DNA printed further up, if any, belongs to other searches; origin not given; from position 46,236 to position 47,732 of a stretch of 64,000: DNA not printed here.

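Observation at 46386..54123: Eight translationally coupled genes: radical SAM/SPASM, a TPR membrane protein with a small peptide (twice), TlpA-like thioredoxin, membrane-anchored phosphoesterase, lipoprotein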

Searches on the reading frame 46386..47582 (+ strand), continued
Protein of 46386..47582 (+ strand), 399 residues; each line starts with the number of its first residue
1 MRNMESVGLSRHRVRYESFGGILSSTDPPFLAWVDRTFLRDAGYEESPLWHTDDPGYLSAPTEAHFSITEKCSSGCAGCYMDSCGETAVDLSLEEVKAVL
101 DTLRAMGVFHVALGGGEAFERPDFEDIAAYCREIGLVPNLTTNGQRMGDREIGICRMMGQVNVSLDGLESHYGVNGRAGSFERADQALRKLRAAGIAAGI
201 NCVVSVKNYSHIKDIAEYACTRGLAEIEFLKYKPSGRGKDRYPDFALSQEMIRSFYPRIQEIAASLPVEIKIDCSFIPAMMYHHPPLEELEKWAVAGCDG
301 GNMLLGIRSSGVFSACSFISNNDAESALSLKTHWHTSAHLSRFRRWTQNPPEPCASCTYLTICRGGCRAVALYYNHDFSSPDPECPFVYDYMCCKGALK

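Call 16: find_related_loci(query=A1, collection=genome_contigs, flank=10000)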
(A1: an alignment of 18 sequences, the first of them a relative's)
Query A1 (399 aa) in genome_contigs; peptide patterns used: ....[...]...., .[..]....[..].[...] (x = any residue, [..] = any of these).
379 stretches matched a pattern; 328 encode a relative of the query (tblastn E <= 1e-3); the best 80 are kept; 80 distinct loci.
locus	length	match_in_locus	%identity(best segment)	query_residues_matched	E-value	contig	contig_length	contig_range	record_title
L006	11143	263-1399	60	13-391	2e-162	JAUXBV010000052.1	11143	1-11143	MAG: Fibrobacterota bacterium isolate CSMAG_2808 CSMAG_2808_k117_1633673_length_11143_cov_7.0000, whole genome shotgun s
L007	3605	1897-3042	59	13-391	4e-164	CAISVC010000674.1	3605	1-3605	MAG: uncultured Fibrobacteres bacterium isolate AlinenSedimentsD2_bin-1055 genome assembly, contig: bin-1055:674/752, wh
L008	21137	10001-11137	57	10-391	1e-155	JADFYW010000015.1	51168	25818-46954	MAG: Fibrobacteria bacterium isolate nGRbin1 nGR_bin1_NODE_15_length_51168_cov_4.677106, whole genome shotgun sequence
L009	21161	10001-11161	55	10-391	8e-146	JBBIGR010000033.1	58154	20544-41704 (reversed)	MAG: Fibrobacteria bacterium isolate ETS170220_bin_96 NODE_481_length_58154_cov_6.977814, whole genome shotgun sequence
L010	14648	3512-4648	54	13-391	2e-137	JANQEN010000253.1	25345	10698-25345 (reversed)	MAG: Chitinivibrionales bacterium isolate PL23a_bin.29 k99_1442077, whole genome shotgun sequence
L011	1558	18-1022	56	57-391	3e-146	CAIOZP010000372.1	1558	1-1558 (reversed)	MAG: uncultured Fibrobacteres bacterium isolate VK_bin-2524 genome assembly, contig: bin-2524:372/748, whole genome shot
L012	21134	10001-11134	48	9-388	1e-115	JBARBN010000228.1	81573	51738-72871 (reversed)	MAG: Nitrospirota bacterium isolate MFD05764_ilm_asm_bin136 k127_1732415, whole genome shotgun sequence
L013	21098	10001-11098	49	15-388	1e-115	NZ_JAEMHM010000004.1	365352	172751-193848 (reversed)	Geomesophilobacter sediminis strain Red875 NODE_4_length_365352_cov_146.614433, whole genome shotgun sequence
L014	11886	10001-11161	45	7-391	2e-115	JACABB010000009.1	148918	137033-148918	MAG: Bacteroidales bacterium isolate Cfx3-06 MAG06_9, whole genome shotgun sequence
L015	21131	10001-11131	47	7-387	4e-115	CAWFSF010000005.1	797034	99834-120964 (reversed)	MAG: Nitrospirota bacterium isolate MFD00905.bin.2.216 genome assembly, contig: contig_762, whole genome shotgun sequenc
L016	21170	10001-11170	46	1-391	5e-115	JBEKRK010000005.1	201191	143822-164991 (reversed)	MAG: Sedimentisphaerales bacterium isolate SPRUCE 509 SPRUCE_509_5, whole genome shotgun sequence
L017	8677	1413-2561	47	10-391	7e-115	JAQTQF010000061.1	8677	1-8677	MAG: Phycisphaerae bacterium isolate STB_133 NODE_22232_length_8677_cov_2.705731_Sandtown_B, whole genome shotgun sequen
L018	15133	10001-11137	46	8-388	8e-115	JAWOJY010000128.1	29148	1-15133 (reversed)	MAG: Nitrospirota bacterium isolate bin_109_1 c_000018613176, whole genome shotgun sequence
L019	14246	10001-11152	45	13-397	3e-114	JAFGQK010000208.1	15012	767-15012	MAG: Spirochaetales bacterium isolate Zod_Metabat.749 k87_7276293, whole genome shotgun sequence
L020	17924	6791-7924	47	15-391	3e-114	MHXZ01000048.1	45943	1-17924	MAG: Planctomycetes bacterium GWF2_41_51 gwf2_scaffold_2128, whole genome shotgun sequence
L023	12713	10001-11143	48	9-391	1e-113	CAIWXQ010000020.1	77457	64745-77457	uncultured bacterium isolate Umea3_bin-3605 genome assembly, contig: bin-3605:20/48, whole genome shotgun sequence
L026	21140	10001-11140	47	13-391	6e-113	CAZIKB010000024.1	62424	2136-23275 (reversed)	MAG TPA_asm: uncultured Cytophagia bacterium isolate binchicken_co121_9 genome assembly, contig: NODE_142_length_62424_c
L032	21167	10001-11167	46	2-388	7e-112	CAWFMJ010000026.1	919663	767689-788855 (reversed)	MAG: uncultured delta proteobacterium isolate MFD02138.bin.2.69 genome assembly, contig: contig_1879, whole genome shotg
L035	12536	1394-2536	46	7-388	7e-111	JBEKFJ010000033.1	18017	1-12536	MAG: Oryzomonas sp. isolate SPRUCE 227 SPRUCE_227_33, whole genome shotgun sequence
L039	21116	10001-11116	47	15-388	2e-110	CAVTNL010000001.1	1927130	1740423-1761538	MAG: uncultured Nitrospiraceae bacterium isolate MFD04752.bin.2.24 genome assembly, contig: contig_11908, whole genome s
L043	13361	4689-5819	44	8-386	3e-110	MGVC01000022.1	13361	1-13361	MAG: Elusimicrobia bacterium RIFOXYA2_FULL_39_19 rifoxya2_full_scaffold_1649, whole genome shotgun sequence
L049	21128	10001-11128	47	7-388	5e-109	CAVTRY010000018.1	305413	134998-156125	MAG: uncultured delta proteobacterium isolate MFD09286.bin.2.143 genome assembly, contig: contig_23065, whole genome sho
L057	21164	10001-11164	46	15-391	8e-108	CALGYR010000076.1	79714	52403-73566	MAG TPA_asm: uncultured bacterium isolate SRR6007444_bin.47_CONCOCT_v1.1_MAG genome assembly, contig: ERZ724098.153, who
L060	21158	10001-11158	45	5-391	1e-106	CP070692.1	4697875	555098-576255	MAG: Deltaproteobacteria bacterium isolate bin617 chromosome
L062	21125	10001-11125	46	8-388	2e-106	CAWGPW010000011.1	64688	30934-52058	MAG: uncultured delta proteobacterium isolate MFD05502.bin.2.3 genome assembly, contig: contig_22177, whole genome shotg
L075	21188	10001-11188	43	2-396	7e-104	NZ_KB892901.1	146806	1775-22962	Desulfobacter curvatus DSM 3379 B147DRAFT_scaffold_1.2, whole genome shotgun sequence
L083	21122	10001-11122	44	15-388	4e-102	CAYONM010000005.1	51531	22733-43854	MAG TPA_asm: uncultured candidatus Brocadiaceae bacterium isolate binchicken_co8_366 genome assembly, contig: NODE_566_l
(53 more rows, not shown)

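Call 20: search_protein_families(library=pfam, proteins=[L003:6179-8467:+, L003:11188-11856:+, L002:11149-11766:+, L002:13874-15331:+, L002:13177-13818:+, L002:12109-13140:+, L003:8715-9983:+, L002:8614-9783:+, L003:2651-4585:+, L003:4610-5440:+], max_evalue=0.1)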
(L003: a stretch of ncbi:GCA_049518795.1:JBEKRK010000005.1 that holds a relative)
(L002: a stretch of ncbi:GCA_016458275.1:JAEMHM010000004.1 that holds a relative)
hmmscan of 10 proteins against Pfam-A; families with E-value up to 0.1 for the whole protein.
L003:6179-8467:+ (763 aa): 5 families
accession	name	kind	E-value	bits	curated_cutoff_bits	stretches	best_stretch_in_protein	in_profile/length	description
PF00149.33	Metallophos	-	1.4e-09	39.1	21.5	1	118-299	2-185/191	Calcineurin-like phosphoesterase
PF25077.1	DUF7800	-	1e-05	26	27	1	24-105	4-84/89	Domain of unknown function (DUF7800)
PF14008.11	Metallophos_C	-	0.00026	22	23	1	312-368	2-63/63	Iron/zinc purple acid phosphatase-like protein C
PF16656.11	Pur_ac_phosph_N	-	0.00035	21.5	30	1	58-94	45-83/93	Purple acid Phosphatase, N-terminal domain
PF17425.8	Arylsulfotran_N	-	0.026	15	24.2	1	28-93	6-73/88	Arylsulfotransferase Ig-like domain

L003:11188-11856:+ (223 aa): 1 family
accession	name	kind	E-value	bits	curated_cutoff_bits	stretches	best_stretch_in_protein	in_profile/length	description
PF11453.13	DUF2950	-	1.4e-05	24.8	20.2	1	53-178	109-247/274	Protein of unknown function (DUF2950)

L002:11149-11766:+ (206 aa): 0 families

L002:13874-15331:+ (486 aa): 2 families
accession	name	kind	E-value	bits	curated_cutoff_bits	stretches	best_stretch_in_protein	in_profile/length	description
PF13795.12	HupE_UreJ_2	-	3e-48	163.9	24.5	1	306-451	1-154/156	HupE / UreJ protein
PF04955.18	HupE_UreJ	-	4e-06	26.9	23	1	309-469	24-175/179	HupE / UreJ protein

L002:13177-13818:+ (214 aa): 1 family
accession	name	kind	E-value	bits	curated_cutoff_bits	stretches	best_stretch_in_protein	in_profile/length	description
PF20302.4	HisK-N-like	-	0.035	14.8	27.8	1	93-168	36-103/132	HisK-N-like globin domain of the ASK signalosome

L002:12109-13140:+ (344 aa): 0 families

L003:8715-9983:+ (423 aa): 4 families
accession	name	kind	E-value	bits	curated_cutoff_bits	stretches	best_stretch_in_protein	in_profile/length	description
PF13181.12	TPR_8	-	0.00044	20.6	25.7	1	155-186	2-33/34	Tetratricopeptide repeat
PF07719.23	TPR_2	-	0.002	18.6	27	1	155-185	2-32/34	Tetratricopeptide repeat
PF13424.12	TPR_12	-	0.011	16.3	30.1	1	138-184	27-75/77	Tetratricopeptide repeat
PF00515.34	TPR_1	-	0.018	15.3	27.8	1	155-185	2-32/34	Tetratricopeptide repeat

L002:8614-9783:+ (390 aa): 2 families
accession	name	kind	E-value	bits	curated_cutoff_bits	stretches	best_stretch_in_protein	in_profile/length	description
PF20715.2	DUF6827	-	0.071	13.3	26.9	0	146-188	90-132/158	Domain of unknown function (DUF6827)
PF01474.22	DAHP_synth_2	-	0.074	12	27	1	98-222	163-288/438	Class-II DAHP synthetase family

L003:2651-4585:+ (645 aa): 21 families
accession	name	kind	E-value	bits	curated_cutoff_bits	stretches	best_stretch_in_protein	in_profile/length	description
PF13432.12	TPR_16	-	2.2e-11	44.4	32.7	2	439-496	8-62/65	Tetratricopeptide repeat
PF13174.12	TPR_6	-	7.2e-11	42.4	26.3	1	466-496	1-31/33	Tetratricopeptide repeat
PF07719.23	TPR_2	-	2.6e-07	30.7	27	1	466-496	2-32/34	Tetratricopeptide repeat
PF13414.12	TPR_11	-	3.6e-06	27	26.8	1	472-500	1-29/42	TPR repeat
PF13428.12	TPR_14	-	3.7e-06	27.5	23.5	0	470-498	6-34/44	Tetratricopeptide repeat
PF13181.12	TPR_8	-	5e-06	26.7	25.7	1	466-496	2-32/34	Tetratricopeptide repeat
PF13424.12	TPR_12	-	7.8e-06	26.4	30.1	1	431-493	5-73/77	Tetratricopeptide repeat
PF16656.11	Pur_ac_phosph_N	-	9.9e-06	26.5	30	1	5-77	10-93/93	Purple acid Phosphatase, N-terminal domain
PF13176.12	TPR_7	-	1.3e-05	25.3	27.9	1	467-494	1-30/36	Tetratricopeptide repeat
PF00515.34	TPR_1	-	9.7e-05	22.5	27.8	1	470-493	6-29/34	Tetratricopeptide repeat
PF10602.15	RPN7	-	0.0004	20.5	29.6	1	456-498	27-69/174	26S proteasome subunit RPN7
PF14559.12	TPR_19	-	0.0005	20.8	25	1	447-496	7-56/68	Tetratricopeptide repeat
PF13525.12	YfiO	-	0.00089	19.5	25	0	394-435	94-133/203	Outer membrane lipoprotein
PF24575.1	TPR_Slam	-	0.0017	19.2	35.2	1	452-510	32-91/104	Surface lipoprotein assembly modifier, N-terminal TPR repeats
PF10410.14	DnaB_bind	-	0.013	16.1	20.6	1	403-443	15-55/56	DnaB-helicase binding domain of primase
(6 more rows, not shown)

L003:4610-5440:+ (277 aa): 0 families

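Call 21: search_solved_structures(query=window:46386-47582:+, max_evalue=0.00001)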
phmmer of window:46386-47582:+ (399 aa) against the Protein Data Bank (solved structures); distinct sequences matched with E-value up to 0.00001: 5.
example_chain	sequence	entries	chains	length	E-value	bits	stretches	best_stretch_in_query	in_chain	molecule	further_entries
6efn_A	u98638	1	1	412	2e-15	59.7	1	60-237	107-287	Sporulation killing factor maturation protein SkfB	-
6c8v_A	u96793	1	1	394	8.7e-13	51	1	59-386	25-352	Coenzyme PQQ synthesis protein E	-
7vob_C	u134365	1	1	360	1.3e-07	34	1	55-229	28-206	Cytosylglucuronate decarboxylase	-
7voc_C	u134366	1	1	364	1.3e-07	34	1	55-229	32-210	Cytosylglucuronate decarboxylase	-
5v1q_A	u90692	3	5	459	1.1e-06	30.9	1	58-369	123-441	Radical SAM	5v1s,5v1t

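Call 43: find_encoding_contigs(protein=P0115, flank=10000, max_places=1)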
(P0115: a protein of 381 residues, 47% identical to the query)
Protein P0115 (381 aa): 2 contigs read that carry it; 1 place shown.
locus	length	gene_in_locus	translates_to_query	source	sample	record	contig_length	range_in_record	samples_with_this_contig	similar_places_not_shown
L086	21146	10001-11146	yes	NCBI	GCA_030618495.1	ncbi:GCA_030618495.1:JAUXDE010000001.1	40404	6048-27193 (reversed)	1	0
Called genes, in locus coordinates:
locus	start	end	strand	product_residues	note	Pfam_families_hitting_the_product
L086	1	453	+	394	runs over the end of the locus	PF01855:POR_N, PF17147:PFOR_II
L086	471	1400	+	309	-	PF02775:TPP_enzyme_C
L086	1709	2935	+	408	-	PF04851:ResIII, PF00270:DEAD, PF00271:Helicase_C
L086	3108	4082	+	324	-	PF01145:Band_7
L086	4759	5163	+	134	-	PF13596:PAS_10, PF08448:PAS_4 (weak)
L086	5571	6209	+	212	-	PF13084:DUF3943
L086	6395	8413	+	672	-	PF01239:PPTA (faint), PF13431:TPR_17 (faint), PF07719:TPR_2 (faint), PF13181:TPR_8 (faint), PF13424:TPR_12 (faint), PF13414:TPR_11 (faint), PF00515:TPR_1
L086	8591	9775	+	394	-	-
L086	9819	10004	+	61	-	-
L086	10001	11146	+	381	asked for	PF04055:Radical_SAM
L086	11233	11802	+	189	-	-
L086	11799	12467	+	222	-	PF00005:ABC_tran, PF13304:AAA_21 (faint)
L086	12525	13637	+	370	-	-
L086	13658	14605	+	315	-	PF01297:ZnuA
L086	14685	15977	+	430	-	PF00070:Pyr_redox (faint), PF00890:FAD_binding_2 (weak), PF01266:DAO, PF01593:Amino_oxidase, PF03486:HI0933_like (faint), PF07992:Pyr_redox_2 (faint), PF13450:NAD_binding_8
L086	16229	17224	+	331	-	PF07885:Ion_trans_2, PF02254:TrkA_N, PF02080:TrkA_C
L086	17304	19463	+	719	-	PF01590:GAF, PF13185:GAF_2, PF05157:MshEN (weak), PF00437:T2SSE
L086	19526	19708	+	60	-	-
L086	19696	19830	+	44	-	-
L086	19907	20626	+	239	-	-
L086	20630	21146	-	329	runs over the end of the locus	PF13646:HEAT_2 (weak)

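Call 46: predict_structure(alignment_id=A1)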
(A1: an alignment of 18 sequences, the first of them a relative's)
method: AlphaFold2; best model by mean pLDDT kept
length: 399 residues; sequences in the alignment: 18
mean_pLDDT: 89.6   pTM: 0.88
mean pLDDT of the five models: 89.6, 88.8, 84.0, 79.8, 78.5
residues with pLDDT >= 90: 283; 70-90: 89; 50-70: 17; < 50: 10
segments of 3 or more residues with pLDDT < 50: 1-9
pLDDT, mean of each block of 10 residues (from residue 1): 40 84 81 89 88 86 92 88 76 97 94 89 96 92 93 92 96 94 98 96 97 97 96 93 97 96 94 91 87 68 87 92 94 92 91 94 91 95 96 76
secondary structure, 60 per line:
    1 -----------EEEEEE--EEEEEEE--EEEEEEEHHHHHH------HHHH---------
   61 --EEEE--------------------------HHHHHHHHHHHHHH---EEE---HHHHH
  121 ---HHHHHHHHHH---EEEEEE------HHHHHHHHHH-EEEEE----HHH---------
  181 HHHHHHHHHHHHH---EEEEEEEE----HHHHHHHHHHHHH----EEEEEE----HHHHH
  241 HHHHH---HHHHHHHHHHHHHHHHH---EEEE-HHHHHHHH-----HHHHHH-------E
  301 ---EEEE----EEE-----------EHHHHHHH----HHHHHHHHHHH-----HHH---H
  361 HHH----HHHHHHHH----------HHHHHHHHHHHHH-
elements in order: E12-17 E20-26 E29-35 H36-41 H48-51 E63-66 H93-106 E110-112 H116-120 H124-133 E137-142 H149-158 E160-164 H181-193 E197-204 H209-221 E226-231 H236-245 H249-265 E269-272 H274-281 H287-292 E304-307 E312-314 H327-333 H338-348 H360-363 H368-375 H386-398
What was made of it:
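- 46386..47585 (+): Radical SAM/SPASM enzyme (399 aa). It has a CxxxCxxC at C72/C76/C79 and eight conserved C-terminal cysteines. Its N-terminal domain is a three-stranded beta-sheet (residues 12-51). AF2 model with pLDDT 89.6 (call 46).
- On Radical SAM superfamily (PF04055): The AF2 model shows alternating strands and helices (call 46).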

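Call 50: fold_search(model_id=the predicted structure, library=pdb)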
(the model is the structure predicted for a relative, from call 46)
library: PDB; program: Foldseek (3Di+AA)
matches with E <= 10: 1796; with E <= 0.001: 167
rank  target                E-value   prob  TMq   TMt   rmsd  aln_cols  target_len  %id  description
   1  5v1t_A                4.8e-19  1.00  0.69  0.63   6.2       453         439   16  Crystal structure of Streptococcus suis SuiB bound to precursor peptide SuiA (released 2017-08-30)
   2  5v1q_A                7.2e-19  1.00  0.71  0.67   5.4       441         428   16  Crystal structure of Streptococcus suis SuiB (released 2017-08-30)
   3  5v1s_A                8.1e-19  1.00  0.72  0.68   5.3       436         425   17  Crystal structure of Streptococcus suis SuiB bound to S-adenosylmethionine (released 2017-08-30)
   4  5v1q_B                5.6e-18  1.00  0.73  0.67   5.2       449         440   16  Crystal structure of Streptococcus suis SuiB (released 2017-08-30)
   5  5v1s_B                7.1e-18  1.00  0.70  0.66   5.8       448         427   16  Crystal structure of Streptococcus suis SuiB bound to S-adenosylmethionine (released 2017-08-30)
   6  6efn                  1.8e-16  1.00  0.58  0.60   7.8       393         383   18  Structure of a RiPP maturase, SkfB (released 2018-10-24)
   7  6c8v                  1.1e-15  1.00  0.59  0.73   4.7       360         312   20  X-ray structure of PqqE from Methylobacterium extorquens (released 2018-02-14)
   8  5why_B                2.2e-14  1.00  0.61  0.58  13.1       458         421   15  Structural Insights into Thioether Bond Formation in the Biosynthesis of Sactipeptides (released 2017-07-26)
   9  4k39_A                2.3e-13  1.00  0.63  0.69   7.3       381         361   16  Native anSMEcpe with bound AdoMet and Cp18Cys peptide (released 2013-05-08)
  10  5why_A                3.7e-13  1.00  0.58  0.56  14.3       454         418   16  Structural Insights into Thioether Bond Formation in the Biosynthesis of Sactipeptides (released 2017-07-26)
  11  4k38_A                5.0e-13  1.00  0.63  0.67   7.3       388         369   14  Native anSMEcpe with bound AdoMet and Kp18Cys peptide (released 2013-05-08)
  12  4k36_A                7.1e-13  1.00  0.63  0.66   6.2       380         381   14  His6 tagged anSMEcpe with bound AdoMet (released 2013-05-08)
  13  4k37_B                9.6e-13  1.00  0.64  0.68   6.2       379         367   15  Native anSMEcpe with bound AdoMet (released 2013-05-08)
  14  4k39_B                1.4e-12  1.00  0.63  0.69   6.3       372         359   16  Native anSMEcpe with bound AdoMet and Cp18Cys peptide (released 2013-05-08)
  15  4k37_A                1.6e-12  1.00  0.62  0.67   7.4       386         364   15  Native anSMEcpe with bound AdoMet (released 2013-05-08)
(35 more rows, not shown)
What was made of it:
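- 46386..47585 (+): Foldseek: SuiB E 5e-19, then SkfB, PqqE, CteB and anSME (call 50).
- Closest known: SuiB/SuiA. Same: They are the closest solved folds (Foldseek E 5e-19 to 2e-14, TM-score 0.58-0.73, call 50).
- The enzyme's closest solved folds include peptide- or protein-modifying SPASM/twitch enzymes: SuiB, SkfB, PqqE, CteB and anSME (call 50). GDGT-MAS, a lipid-modifying radical SAM enzyme, appears among the fold hits (call 50). The top fold matches are peptide modifiers, with TM-scores of 0.58-0.73 for the top-ranked peptide modifiers against about 0.4 for GDGT-MAS (call 50).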
